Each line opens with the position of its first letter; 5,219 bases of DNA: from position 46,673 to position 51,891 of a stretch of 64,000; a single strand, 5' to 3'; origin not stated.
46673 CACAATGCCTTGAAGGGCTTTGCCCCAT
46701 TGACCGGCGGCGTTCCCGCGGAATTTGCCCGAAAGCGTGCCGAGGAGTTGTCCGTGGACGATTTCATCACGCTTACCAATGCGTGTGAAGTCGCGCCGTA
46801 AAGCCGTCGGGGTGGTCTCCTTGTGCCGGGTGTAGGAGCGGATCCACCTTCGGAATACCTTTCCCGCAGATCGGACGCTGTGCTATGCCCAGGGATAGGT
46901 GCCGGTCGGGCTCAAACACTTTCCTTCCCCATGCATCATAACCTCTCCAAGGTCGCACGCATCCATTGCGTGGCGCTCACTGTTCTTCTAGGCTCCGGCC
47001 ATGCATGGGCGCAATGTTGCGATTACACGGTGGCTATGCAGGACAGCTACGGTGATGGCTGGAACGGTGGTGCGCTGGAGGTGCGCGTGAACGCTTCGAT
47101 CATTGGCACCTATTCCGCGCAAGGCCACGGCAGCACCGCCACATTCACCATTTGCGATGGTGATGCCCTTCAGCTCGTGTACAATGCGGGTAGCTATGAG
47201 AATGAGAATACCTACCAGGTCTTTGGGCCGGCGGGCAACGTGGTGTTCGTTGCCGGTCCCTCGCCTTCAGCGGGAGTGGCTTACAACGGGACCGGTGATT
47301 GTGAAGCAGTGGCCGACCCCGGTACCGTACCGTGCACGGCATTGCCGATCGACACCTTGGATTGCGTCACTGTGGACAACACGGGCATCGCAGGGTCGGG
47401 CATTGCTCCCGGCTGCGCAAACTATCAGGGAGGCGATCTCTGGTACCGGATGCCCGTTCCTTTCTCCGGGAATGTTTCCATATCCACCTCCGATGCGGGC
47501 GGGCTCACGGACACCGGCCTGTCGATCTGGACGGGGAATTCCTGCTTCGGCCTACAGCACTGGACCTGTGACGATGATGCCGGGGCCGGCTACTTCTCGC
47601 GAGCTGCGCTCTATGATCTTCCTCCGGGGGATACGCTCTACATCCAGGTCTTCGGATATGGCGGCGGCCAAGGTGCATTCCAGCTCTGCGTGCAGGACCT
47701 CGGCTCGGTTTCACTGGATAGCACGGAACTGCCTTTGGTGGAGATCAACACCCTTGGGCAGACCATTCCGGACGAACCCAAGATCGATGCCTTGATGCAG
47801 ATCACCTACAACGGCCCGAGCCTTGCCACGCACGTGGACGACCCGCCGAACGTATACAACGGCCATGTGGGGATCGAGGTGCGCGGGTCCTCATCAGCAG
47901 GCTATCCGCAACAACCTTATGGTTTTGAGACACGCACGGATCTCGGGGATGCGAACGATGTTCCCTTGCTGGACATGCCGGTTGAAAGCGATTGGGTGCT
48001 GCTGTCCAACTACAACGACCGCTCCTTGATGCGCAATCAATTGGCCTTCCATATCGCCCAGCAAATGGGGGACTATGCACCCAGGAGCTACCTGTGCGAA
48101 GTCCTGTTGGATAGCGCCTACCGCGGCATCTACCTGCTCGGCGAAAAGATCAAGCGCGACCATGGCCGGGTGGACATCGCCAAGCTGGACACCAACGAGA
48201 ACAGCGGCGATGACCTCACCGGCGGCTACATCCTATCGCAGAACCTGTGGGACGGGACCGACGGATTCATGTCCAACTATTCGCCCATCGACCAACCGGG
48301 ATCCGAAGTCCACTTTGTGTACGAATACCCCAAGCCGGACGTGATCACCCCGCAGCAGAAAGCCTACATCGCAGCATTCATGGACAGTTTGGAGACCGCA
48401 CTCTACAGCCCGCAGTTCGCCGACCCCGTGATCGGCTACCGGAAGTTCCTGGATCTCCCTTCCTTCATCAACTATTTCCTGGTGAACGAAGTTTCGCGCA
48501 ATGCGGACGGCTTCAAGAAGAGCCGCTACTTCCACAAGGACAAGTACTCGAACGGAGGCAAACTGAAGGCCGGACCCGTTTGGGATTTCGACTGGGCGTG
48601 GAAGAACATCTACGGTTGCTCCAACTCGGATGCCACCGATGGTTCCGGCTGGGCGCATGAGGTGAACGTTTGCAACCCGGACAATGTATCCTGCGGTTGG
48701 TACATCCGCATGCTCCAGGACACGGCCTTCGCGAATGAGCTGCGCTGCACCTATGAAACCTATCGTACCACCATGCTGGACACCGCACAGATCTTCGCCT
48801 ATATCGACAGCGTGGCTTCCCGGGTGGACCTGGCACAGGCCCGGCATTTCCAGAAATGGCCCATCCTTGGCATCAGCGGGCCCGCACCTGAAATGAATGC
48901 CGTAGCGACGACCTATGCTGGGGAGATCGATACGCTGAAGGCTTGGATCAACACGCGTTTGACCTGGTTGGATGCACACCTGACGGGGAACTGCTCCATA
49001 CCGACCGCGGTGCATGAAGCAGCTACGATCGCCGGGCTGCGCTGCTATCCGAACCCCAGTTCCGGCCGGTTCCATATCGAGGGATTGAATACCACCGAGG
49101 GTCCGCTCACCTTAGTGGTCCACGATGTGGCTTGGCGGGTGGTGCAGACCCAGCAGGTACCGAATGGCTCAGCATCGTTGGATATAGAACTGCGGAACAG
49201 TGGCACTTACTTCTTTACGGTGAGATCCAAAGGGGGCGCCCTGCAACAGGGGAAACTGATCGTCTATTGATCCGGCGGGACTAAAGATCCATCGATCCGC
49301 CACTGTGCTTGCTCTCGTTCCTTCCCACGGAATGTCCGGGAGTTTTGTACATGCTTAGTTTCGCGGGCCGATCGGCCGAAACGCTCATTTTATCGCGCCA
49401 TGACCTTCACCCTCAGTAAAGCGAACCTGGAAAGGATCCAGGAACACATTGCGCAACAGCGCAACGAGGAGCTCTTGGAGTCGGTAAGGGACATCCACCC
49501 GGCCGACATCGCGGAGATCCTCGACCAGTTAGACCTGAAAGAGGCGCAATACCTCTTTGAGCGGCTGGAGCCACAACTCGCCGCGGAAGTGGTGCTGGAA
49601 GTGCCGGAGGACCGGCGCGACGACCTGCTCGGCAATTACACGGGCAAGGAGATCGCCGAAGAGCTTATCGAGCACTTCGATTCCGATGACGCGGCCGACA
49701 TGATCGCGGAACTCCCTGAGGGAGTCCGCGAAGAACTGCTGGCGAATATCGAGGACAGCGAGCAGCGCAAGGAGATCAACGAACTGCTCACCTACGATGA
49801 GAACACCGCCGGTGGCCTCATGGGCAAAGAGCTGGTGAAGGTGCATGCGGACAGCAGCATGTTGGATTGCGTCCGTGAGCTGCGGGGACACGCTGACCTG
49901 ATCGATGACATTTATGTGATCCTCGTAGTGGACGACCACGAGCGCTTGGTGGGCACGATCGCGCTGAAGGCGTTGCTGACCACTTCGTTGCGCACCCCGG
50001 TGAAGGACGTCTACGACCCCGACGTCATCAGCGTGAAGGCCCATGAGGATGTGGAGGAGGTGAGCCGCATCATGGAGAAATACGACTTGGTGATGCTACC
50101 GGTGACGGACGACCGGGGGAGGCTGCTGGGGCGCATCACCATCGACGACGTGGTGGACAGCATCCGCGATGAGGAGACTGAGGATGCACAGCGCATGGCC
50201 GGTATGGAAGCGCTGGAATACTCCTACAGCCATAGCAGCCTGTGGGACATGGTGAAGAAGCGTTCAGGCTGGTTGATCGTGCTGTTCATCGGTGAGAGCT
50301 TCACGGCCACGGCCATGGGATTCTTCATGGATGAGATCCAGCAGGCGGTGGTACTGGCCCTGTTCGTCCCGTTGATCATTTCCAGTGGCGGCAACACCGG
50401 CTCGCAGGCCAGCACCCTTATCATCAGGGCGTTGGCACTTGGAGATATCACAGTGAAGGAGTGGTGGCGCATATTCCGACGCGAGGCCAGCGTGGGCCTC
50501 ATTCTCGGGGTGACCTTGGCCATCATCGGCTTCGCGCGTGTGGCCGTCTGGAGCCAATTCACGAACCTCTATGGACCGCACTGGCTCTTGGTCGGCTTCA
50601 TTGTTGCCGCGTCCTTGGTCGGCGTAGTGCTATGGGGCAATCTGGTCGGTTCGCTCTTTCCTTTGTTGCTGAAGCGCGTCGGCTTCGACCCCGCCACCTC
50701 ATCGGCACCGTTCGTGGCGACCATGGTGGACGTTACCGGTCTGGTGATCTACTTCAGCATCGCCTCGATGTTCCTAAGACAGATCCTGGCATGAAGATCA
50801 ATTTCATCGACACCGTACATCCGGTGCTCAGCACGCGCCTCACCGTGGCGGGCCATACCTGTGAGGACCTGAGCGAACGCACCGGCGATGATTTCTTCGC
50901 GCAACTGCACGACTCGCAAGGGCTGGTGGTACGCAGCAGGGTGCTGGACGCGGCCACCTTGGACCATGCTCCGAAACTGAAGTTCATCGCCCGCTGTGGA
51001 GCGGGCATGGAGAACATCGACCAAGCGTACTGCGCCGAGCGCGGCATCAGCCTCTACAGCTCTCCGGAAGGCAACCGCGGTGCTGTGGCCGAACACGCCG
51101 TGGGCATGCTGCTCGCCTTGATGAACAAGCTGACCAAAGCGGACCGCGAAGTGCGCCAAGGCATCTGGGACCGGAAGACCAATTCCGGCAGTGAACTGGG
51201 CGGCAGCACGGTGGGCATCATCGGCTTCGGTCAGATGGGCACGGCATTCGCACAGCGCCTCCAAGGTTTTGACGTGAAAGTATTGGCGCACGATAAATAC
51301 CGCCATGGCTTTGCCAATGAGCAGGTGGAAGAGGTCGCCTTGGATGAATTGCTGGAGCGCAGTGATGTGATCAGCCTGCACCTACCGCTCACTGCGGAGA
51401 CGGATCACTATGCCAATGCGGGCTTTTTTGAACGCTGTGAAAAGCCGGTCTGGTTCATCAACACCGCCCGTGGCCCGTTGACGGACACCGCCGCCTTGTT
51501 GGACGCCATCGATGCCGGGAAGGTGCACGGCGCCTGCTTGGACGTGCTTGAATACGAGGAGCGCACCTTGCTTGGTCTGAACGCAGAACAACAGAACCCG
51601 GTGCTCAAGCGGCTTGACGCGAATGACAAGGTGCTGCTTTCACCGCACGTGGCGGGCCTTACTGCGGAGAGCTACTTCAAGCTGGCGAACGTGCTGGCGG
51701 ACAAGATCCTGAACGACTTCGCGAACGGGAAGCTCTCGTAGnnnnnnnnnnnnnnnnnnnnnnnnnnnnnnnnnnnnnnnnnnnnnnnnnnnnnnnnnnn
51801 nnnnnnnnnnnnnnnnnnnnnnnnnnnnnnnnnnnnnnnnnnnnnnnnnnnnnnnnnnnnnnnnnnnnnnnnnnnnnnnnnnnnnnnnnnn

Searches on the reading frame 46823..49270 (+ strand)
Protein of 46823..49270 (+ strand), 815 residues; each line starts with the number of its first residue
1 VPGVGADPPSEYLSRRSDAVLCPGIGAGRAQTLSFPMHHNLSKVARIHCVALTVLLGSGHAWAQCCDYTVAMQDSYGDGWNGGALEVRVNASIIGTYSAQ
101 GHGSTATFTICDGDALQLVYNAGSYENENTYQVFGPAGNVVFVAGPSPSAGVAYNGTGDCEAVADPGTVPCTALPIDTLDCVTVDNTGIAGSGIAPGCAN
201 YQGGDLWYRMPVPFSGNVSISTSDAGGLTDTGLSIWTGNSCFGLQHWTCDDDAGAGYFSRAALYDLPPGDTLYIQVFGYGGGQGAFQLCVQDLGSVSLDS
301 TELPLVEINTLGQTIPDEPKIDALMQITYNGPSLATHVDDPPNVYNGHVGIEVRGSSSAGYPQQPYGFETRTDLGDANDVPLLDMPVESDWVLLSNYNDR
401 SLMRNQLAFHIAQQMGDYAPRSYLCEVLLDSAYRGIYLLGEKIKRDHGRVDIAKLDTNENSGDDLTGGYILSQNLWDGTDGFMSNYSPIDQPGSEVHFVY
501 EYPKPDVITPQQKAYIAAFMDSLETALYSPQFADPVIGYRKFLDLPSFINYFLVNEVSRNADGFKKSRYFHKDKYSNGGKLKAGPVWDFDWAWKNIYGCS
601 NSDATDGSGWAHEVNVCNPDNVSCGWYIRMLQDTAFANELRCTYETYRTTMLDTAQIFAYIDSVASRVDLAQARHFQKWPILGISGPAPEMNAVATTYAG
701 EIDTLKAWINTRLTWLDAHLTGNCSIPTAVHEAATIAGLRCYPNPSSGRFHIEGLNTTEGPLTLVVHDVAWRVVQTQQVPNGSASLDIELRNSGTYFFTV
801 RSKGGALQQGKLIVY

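Call 10: search_protein_families(library=pfam, proteins=[window:46823-49270:+])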
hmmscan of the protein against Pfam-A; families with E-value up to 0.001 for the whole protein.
window:46823-49270:+ (815 aa): 2 families
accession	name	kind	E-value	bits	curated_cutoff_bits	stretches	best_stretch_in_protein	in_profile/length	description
PF08757.17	CotH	-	1e-49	170.2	23.8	1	351-716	1-322/322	CotH kinase protein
PF18962.6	Por_Secre_tail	-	1.2e-07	32.3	27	1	742-814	2-75/75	Secretion system C-terminal sorting domain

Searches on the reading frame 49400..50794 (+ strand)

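Call 10: search_protein_families(library=pfam, proteins=[window:49400-50794:+])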
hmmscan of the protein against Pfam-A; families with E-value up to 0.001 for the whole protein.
window:49400-50794:+ (464 aa): 4 families
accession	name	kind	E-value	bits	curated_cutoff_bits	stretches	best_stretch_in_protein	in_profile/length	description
PF01769.21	MgtE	-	5.8e-38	130.4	27.6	1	323-454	1-125/125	Divalent cation transporter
PF03448.22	MgtE_N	-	1.2e-23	84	25.9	1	32-135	1-102/102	MgtE intracellular N domain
PF00571.33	CBS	-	2.7e-16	60.1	24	2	201-256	1-56/57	CBS domain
PF14841.11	FliG_M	-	9.7e-06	26.2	25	0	23-68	2-47/76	FliG middle domain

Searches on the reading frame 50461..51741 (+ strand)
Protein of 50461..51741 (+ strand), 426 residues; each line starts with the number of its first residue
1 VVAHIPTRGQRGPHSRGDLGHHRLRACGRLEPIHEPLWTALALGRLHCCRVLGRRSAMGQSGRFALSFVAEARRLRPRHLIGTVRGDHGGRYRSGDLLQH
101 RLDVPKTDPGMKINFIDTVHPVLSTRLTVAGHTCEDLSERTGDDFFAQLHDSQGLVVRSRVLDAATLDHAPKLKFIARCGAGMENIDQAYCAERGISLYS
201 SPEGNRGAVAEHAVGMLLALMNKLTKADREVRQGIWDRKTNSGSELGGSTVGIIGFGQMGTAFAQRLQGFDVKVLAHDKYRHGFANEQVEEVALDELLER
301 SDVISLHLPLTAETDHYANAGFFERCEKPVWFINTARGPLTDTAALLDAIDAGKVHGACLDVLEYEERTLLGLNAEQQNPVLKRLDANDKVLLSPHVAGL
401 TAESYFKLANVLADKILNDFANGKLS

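Call 10: search_protein_families(library=pfam, proteins=[window:50461-51741:+])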
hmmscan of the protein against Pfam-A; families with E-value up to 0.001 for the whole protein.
window:50461-51741:+ (426 aa): 3 families
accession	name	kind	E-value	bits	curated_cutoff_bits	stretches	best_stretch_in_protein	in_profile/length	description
PF02826.25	2-Hacid_dh_C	-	5.2e-51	173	25.1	1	214-398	1-178/178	D-isomer specific 2-hydroxyacid dehydrogenase, NAD binding domain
PF00389.36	2-Hacid_dh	-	2.6e-20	72.9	24.6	1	134-423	22-127/134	D-isomer specific 2-hydroxyacid dehydrogenase, catalytic domain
PF03446.21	NAD_binding_2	-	0.00016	22.2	21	1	250-351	1-108/161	NAD binding domain of 6-phosphogluconate dehydrogenase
